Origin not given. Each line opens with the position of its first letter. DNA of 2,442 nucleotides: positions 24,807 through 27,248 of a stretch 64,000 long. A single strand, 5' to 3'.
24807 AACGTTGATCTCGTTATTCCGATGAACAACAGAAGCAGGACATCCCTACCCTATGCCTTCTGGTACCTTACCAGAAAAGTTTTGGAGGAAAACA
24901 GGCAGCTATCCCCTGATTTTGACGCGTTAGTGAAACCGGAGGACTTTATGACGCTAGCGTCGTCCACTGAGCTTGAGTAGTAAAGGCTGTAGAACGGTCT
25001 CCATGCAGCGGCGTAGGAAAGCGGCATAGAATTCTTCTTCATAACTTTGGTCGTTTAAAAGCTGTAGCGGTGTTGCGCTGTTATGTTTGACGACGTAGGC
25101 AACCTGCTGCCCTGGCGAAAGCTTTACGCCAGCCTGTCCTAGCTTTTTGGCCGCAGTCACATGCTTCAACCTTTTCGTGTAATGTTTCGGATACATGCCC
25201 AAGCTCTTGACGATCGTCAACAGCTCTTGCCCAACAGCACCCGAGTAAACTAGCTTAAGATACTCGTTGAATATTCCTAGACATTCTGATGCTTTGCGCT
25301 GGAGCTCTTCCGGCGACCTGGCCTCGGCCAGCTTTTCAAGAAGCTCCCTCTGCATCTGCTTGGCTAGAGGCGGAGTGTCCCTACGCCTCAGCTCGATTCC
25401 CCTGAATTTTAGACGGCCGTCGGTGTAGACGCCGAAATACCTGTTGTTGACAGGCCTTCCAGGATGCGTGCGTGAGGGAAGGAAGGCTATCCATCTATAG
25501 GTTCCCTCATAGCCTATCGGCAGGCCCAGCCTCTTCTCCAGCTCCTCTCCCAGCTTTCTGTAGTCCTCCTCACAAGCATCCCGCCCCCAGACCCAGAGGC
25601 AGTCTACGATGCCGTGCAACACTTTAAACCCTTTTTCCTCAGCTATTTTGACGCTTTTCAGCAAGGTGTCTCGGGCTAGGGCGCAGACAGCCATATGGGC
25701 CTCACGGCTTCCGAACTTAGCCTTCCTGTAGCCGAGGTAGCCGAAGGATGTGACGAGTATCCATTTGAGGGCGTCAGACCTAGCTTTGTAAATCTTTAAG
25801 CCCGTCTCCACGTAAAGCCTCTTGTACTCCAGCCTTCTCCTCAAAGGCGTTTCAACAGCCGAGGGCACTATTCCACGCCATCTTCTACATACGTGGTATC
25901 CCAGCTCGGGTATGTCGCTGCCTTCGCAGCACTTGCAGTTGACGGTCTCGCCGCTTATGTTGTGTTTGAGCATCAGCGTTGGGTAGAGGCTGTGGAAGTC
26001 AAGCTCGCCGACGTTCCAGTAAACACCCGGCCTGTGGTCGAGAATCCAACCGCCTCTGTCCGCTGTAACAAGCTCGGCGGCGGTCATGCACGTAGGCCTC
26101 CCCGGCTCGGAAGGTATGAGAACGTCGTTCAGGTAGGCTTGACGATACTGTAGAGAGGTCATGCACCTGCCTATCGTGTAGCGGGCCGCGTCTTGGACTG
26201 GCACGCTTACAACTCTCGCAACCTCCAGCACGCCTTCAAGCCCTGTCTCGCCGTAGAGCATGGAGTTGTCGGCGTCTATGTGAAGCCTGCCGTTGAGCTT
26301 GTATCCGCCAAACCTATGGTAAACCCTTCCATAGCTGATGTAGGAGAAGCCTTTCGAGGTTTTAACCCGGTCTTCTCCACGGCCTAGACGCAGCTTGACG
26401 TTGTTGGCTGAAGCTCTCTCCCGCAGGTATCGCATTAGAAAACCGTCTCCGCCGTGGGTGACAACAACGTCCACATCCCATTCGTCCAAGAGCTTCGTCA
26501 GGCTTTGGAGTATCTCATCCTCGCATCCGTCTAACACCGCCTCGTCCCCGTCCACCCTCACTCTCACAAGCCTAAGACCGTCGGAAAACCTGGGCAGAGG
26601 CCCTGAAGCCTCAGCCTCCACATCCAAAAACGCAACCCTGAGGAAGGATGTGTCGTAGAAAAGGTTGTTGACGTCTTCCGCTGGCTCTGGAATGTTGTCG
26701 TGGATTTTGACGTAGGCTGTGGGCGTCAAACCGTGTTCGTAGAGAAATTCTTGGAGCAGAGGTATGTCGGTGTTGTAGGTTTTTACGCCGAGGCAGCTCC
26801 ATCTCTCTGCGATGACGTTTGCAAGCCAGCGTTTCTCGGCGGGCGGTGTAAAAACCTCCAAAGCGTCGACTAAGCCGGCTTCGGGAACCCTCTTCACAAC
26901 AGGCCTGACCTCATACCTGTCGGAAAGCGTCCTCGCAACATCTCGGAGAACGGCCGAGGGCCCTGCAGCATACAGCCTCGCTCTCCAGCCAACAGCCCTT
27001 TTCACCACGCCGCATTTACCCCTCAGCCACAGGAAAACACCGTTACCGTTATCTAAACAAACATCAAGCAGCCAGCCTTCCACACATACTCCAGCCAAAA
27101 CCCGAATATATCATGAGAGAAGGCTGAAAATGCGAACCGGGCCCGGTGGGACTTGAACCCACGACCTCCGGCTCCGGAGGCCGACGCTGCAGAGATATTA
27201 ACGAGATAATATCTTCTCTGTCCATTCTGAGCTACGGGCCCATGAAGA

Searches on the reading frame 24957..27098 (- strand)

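Call 43: search_protein_families(library=pfam, proteins=[window:24957-27098:-], max_evalue=0.0001)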
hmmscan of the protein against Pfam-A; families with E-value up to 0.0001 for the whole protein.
window:24957-27098:- (714 aa): 2 families
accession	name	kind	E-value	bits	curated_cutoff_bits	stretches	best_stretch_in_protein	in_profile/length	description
PF00136.26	DNA_pol_B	-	2e-19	70.2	23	2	347-491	43-203/453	DNA polymerase family B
PF03104.25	DNA_pol_B_exo1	-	2.4e-10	40.7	23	1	193-276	143-224/242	DNA polymerase family B, exonuclease domain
